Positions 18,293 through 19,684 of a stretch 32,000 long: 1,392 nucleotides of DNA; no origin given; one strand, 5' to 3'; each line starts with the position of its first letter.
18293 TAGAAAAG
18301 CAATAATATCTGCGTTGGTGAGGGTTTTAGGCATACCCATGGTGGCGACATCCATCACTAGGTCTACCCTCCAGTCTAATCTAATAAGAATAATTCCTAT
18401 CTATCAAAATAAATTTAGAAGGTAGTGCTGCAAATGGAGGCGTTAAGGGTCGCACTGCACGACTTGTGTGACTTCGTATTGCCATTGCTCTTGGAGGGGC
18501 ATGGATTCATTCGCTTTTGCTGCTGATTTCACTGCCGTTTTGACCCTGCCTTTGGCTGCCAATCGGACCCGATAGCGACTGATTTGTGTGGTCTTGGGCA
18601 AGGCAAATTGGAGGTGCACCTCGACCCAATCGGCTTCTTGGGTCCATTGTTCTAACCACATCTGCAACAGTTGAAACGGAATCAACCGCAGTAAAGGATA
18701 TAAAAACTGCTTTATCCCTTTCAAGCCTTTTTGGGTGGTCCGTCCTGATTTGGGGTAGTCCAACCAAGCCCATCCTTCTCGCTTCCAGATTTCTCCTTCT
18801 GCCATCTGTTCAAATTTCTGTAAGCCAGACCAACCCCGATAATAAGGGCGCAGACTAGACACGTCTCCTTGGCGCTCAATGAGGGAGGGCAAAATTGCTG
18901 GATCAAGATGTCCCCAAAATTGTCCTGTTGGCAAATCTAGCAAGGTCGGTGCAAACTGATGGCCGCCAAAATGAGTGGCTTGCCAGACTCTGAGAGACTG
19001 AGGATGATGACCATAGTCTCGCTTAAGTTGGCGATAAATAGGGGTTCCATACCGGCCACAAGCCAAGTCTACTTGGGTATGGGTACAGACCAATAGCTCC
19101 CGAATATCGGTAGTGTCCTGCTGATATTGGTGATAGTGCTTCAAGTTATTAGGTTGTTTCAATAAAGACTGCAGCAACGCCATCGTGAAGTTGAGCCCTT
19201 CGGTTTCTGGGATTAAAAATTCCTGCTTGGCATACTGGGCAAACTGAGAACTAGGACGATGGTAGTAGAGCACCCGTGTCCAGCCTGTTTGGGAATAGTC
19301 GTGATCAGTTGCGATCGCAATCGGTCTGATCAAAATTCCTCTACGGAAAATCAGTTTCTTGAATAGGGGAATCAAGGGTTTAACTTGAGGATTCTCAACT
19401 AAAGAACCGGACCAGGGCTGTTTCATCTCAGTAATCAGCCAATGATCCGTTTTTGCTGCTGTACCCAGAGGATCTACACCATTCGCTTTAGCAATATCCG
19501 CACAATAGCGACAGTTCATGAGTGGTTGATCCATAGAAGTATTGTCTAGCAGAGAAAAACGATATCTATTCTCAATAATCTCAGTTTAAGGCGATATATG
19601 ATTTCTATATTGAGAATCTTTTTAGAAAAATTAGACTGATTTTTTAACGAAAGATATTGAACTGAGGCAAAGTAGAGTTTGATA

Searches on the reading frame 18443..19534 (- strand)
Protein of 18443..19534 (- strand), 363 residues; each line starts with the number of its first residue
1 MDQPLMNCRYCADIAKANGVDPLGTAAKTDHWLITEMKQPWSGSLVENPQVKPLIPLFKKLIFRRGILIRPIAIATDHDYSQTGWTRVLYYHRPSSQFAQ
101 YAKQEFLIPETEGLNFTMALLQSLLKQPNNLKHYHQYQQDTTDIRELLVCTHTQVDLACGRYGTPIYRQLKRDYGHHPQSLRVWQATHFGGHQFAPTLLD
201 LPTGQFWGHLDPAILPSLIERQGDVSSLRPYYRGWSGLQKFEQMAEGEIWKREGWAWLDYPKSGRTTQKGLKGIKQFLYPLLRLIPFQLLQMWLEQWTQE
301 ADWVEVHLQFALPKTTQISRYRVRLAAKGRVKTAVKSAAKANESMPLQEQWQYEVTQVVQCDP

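Call 9: search_protein_families(library=pfam, proteins=[window:18443-19534:-])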
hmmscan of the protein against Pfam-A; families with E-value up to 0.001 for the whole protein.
window:18443-19534:- (363 aa): 1 family
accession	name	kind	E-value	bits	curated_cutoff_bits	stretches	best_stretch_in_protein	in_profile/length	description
PF06999.17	Suc_Fer-like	-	5.3e-30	105.4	34.9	1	23-234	2-191/191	Sucrase/ferredoxin-like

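Call 63: search_protein_families(library=pfam, proteins=[L185:10206-12878:+], max_evalue=1)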
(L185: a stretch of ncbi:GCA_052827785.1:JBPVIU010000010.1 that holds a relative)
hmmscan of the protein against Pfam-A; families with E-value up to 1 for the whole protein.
L185:10206-12878:+ (891 aa): 2 families
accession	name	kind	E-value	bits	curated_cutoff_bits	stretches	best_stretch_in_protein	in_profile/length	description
PF00353.25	HemolysinCabind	-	6.6e-101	330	23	17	241-275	2-36/36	RTX calcium-binding nonapeptide repeat (4 copies)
PF01391.23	Collagen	-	3.6e-13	49.5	27.2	5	380-434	3-57/60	Collagen triple helix repeat (20 copies)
